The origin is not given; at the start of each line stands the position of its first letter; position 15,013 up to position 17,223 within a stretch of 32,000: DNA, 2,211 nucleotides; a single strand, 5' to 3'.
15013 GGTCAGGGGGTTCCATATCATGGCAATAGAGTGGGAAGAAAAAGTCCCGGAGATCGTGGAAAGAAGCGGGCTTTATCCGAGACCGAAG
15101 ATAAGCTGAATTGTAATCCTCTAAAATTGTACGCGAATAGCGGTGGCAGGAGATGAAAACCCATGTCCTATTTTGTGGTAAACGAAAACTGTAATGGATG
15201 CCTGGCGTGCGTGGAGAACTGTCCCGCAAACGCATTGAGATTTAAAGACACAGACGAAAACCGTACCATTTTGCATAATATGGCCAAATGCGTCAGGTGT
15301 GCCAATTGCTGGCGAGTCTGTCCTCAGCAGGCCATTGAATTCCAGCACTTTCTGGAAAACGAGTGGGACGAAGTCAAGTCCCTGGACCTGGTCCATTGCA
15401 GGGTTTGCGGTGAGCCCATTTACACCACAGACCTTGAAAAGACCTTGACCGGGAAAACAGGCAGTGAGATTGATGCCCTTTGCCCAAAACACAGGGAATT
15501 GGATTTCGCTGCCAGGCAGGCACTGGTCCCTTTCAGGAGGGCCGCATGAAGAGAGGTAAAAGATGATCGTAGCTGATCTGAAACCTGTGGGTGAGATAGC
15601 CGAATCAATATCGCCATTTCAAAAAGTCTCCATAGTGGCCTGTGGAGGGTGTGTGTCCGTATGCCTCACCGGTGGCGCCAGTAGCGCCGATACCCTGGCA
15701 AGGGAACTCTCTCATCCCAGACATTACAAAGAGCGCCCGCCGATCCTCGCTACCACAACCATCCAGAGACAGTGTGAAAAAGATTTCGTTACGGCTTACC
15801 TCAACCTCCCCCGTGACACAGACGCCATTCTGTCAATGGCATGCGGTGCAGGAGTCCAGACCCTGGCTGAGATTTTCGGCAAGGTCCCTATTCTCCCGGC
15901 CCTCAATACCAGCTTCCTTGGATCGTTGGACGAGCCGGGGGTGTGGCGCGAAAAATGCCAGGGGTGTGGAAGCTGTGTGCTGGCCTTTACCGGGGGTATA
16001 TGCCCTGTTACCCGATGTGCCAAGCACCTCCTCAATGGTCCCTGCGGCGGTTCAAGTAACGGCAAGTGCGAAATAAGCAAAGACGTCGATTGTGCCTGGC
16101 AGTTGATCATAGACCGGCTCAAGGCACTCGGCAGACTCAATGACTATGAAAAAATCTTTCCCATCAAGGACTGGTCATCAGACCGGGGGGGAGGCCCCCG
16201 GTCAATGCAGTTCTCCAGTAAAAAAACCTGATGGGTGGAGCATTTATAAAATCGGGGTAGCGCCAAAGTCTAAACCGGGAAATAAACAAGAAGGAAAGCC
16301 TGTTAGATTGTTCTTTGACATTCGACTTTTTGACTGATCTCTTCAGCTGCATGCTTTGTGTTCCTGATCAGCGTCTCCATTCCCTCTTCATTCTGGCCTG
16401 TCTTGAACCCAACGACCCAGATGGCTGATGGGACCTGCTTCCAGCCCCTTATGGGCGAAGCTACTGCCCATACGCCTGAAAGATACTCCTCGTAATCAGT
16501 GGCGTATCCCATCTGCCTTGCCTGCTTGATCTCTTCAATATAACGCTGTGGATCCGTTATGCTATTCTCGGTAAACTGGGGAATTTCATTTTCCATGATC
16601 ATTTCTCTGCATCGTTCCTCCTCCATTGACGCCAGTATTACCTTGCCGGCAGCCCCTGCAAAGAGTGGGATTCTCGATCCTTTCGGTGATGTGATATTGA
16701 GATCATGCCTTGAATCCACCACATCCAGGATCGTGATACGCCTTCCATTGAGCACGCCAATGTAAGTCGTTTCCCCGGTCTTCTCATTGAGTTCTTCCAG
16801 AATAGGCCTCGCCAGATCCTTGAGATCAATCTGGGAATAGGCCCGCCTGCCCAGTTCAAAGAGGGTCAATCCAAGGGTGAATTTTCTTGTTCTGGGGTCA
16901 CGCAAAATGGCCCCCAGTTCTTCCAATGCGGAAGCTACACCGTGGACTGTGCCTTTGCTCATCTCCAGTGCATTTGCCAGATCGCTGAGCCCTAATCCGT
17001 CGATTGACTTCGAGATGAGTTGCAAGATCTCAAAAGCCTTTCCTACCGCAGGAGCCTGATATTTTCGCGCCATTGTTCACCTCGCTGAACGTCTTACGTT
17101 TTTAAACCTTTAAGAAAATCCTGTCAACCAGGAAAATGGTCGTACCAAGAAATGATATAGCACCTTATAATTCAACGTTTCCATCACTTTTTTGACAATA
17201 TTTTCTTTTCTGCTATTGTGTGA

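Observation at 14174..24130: MetFV plus two HdrA-like flavoproteins, an HdrC-like protein, an AOR-family enzyme and a polyferredoxin, with no HdrB or MvhD: candidate new bifurcating or BamB-like module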

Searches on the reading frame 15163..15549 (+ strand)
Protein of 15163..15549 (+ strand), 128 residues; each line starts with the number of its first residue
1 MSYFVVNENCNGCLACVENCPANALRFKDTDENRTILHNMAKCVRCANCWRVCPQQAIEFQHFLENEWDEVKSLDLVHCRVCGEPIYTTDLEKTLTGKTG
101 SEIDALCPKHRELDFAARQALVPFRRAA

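Call 4: search_protein_families(library=pfam, proteins=[window:15163-15549:+], max_evalue=0.01)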
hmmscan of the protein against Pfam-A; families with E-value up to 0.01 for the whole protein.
window:15163-15549:+ (128 aa): 9 families
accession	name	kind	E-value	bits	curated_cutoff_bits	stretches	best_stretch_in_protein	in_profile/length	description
PF12838.12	Fer4_7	-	5.3e-14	52.9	27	2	9-57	1-52/52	4Fe-4S dicluster domain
PF00037.32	Fer4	-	5.9e-11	42.2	21.1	2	5-26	3-24/24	4Fe-4S binding domain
PF13237.11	Fer4_10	-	8.3e-09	35.7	25.5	2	7-54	6-53/53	4Fe-4S dicluster domain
PF13187.11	Fer4_9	-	3.1e-08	33.9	27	1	9-58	1-52/52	4Fe-4S dicluster domain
PF12837.12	Fer4_6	-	7.9e-08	32.3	25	2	7-25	6-24/24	4Fe-4S binding domain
PF13484.11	Fer4_16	-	9.8e-08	33.1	30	2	9-34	1-28/66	4Fe-4S double cluster binding domain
PF14697.11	Fer4_21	-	6.1e-07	29.9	35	1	41-85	6-50/59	4Fe-4S dicluster domain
PF12797.12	Fer4_2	-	3.9e-05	23.8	24.5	1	4-22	4-22/22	4Fe-4S binding domain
PF25160.1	LdpA_Fe-S-bd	-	5.2e-05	23.4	27.6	1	16-61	9-46/49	LdpA Fe-S cluster-binding domain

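Call 7: search_protein_families(library=ncbifam, proteins=[window:15163-15549:+], max_evalue=0.001)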
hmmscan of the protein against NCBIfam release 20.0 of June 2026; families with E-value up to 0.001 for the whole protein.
window:15163-15549:+ (128 aa): 74 families (the best 25 are shown)
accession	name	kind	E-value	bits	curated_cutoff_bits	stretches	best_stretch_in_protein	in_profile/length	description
NF009053.0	PRK12387.1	subfamily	3.6e-11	43.1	204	1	8-88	38-126/180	formate hydrogenlyase complex iron-sulfur subunit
NF038196.1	ferrodoxin_EFR1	subfamily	1.1e-10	42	75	1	3-62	179-233/242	EFR1 family ferrodoxin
TIGR01971.1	NuoI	subfamily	4e-10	39.3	113.05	2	7-67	41-107/121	NADH-quinone oxidoreductase, chain I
NF006221.0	PRK08348.1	subfamily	7.8e-10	38.6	124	1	8-64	44-99/136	NADH-plastoquinone oxidoreductase subunit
TIGR02179.1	PorD_KorD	subfamily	9.5e-10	38.5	60.05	1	38-83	22-61/78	2-oxoacid:acceptor oxidoreductase, delta subunit, pyruvate/2-ketoisovalerate family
TIGR02700.1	flavo_MJ0208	hypoth_equivalog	1.1e-09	37.9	251.35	1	1-60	141-196/234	dihydromethanopterin reductase (acceptor)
NF040864.1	HgcB_ferredoxin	equivalog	1.3e-09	37.8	99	2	7-61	13-64/93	mercury methylation ferredoxin HgcB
NF042909.1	FMH_DH_FwdF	exception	2.4e-09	36.7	375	1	6-62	255-315/336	tungsten-dependent formylmethanofuran dehydrogenase subunit FwdF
NF040684.1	PorD_Arch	equivalog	3.9e-09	36.5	120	1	36-73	28-66/85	pyruvate synthase subunit PorD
NF006076.0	PRK08222.1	equivalog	8.4e-09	35.5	270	1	7-86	37-124/181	hydrogenase 4 subunit H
NF043069.1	T4HPD_activ_SAM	equivalog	1.2e-08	34.7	425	2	5-59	48-98/299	trans-4-hydroxy-L-proline dehydratase activase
NF058577.1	FdxA_fam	equivalog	1.5e-08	34.7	65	1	4-57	3-52/52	4Fe-4S ferredoxin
NF004541.0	PRK05888.2-2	equivalog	2.6e-08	33.9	217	1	7-74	60-127/168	NADH-quinone oxidoreductase subunit NuoI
NF007204.0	PRK09625.1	equivalog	4e-08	33.4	125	1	37-83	55-95/133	pyruvate flavodoxin oxidoreductase subunit delta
TIGR04270.1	Rama_corrin_act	subfamily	4.1e-08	32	500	1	7-63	477-532/534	methylamine methyltransferase corrinoid protein reductive activase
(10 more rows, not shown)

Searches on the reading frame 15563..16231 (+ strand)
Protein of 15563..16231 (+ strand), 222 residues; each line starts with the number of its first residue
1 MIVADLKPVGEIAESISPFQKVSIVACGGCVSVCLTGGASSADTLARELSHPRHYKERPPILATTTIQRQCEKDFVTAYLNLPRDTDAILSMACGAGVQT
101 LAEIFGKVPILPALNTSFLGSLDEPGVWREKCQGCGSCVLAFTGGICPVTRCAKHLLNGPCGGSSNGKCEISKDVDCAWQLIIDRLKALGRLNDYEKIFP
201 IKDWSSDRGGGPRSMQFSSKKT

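Call 4: search_protein_families(library=pfam, proteins=[window:15563-16231:+], max_evalue=0.01)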
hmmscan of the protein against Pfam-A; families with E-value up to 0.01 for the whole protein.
window:15563-16231:+ (222 aa): 2 families
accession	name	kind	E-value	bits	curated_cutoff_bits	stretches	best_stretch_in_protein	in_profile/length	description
PF12225.13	DUF5981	-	1.9e-37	127.3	23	1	112-205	2-95/95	Methylene-tetrahydrofolate reductase C terminal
PF25160.1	LdpA_Fe-S-bd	-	0.0011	19.1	27.6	0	122-152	18-43/49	LdpA Fe-S cluster-binding domain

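Call 7: search_protein_families(library=ncbifam, proteins=[window:15563-16231:+], max_evalue=0.001)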
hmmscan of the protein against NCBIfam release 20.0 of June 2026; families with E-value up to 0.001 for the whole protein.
window:15563-16231:+ (222 aa): 0 families

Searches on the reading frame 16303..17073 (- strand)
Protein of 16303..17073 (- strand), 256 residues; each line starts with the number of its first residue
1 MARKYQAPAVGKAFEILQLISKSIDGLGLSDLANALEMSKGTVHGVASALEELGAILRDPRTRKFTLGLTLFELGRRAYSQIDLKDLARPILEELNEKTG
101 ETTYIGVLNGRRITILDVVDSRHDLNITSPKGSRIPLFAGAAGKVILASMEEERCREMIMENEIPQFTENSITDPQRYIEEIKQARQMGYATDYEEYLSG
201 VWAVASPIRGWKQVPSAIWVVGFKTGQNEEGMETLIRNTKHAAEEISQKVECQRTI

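Call 4: search_protein_families(library=pfam, proteins=[window:16303-17073:-], max_evalue=0.01)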
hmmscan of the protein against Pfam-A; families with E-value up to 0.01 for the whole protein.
window:16303-17073:- (256 aa): 6 families
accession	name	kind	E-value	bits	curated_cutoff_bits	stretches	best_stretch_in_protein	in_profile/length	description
PF01614.24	IclR_C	-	9e-38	130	24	1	78-247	3-173/174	Bacterial transcriptional regulator IclR C-terminal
PF09339.16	HTH_IclR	-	3.6e-10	39.9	22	1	9-60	1-52/52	IclR helix-turn-helix domain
PF01047.28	MarR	-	0.00022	21.5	24.6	1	14-61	6-52/59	MarR family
PF08279.18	HTH_11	-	0.0017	18.7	25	0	14-56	3-45/55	HTH domain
PF04182.18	B-block_TFIIIC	-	0.0066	16.9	22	0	13-61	4-53/73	B-block binding subunit of TFIIIC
PF12802.13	MarR_2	-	0.0096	16.5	27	0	14-62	8-58/61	MarR family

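Call 63: search_protein_families(library=ncbifam, proteins=[window:16303-17073:-], max_evalue=0.00001)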
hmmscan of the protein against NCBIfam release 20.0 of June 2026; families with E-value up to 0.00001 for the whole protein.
window:16303-17073:- (256 aa): 7 families
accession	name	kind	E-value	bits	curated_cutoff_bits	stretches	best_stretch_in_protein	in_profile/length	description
NF045644.1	TransRegBhcR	equivalog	2.1e-41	142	350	1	9-250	24-265/267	HTH-type transcriptional regulator BhcR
NF011671.1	PRK15090.1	equivalog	1.5e-39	135.8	275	1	7-250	10-253/256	DNA-binding transcriptional regulator KdgR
TIGR02431.1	pcaR_pcaU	subfamily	1.2e-31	110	284.75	1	12-222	10-219/248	beta-ketoadipate pathway transcriptional regulators, PcaR/PcaU/PobR family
NF007548.0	PRK10163.1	equivalog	1.1e-24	87.1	406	1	7-222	21-237/271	HTH-type transcriptional repressor AllR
NF008601.2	PRK11569.1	equivalog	4.5e-24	85.1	380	1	9-225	28-247/276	glyoxylate bypass operon transcriptional repressor IclR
NF007339.0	PRK09834.1-1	equivalog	2.4e-09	36.9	299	1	12-250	25-266/271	DNA-binding transcriptional regulator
NF007341.0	PRK09834.1-3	equivalog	5.3e-08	32.3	269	1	11-252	11-260/274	DNA-binding transcriptional regulator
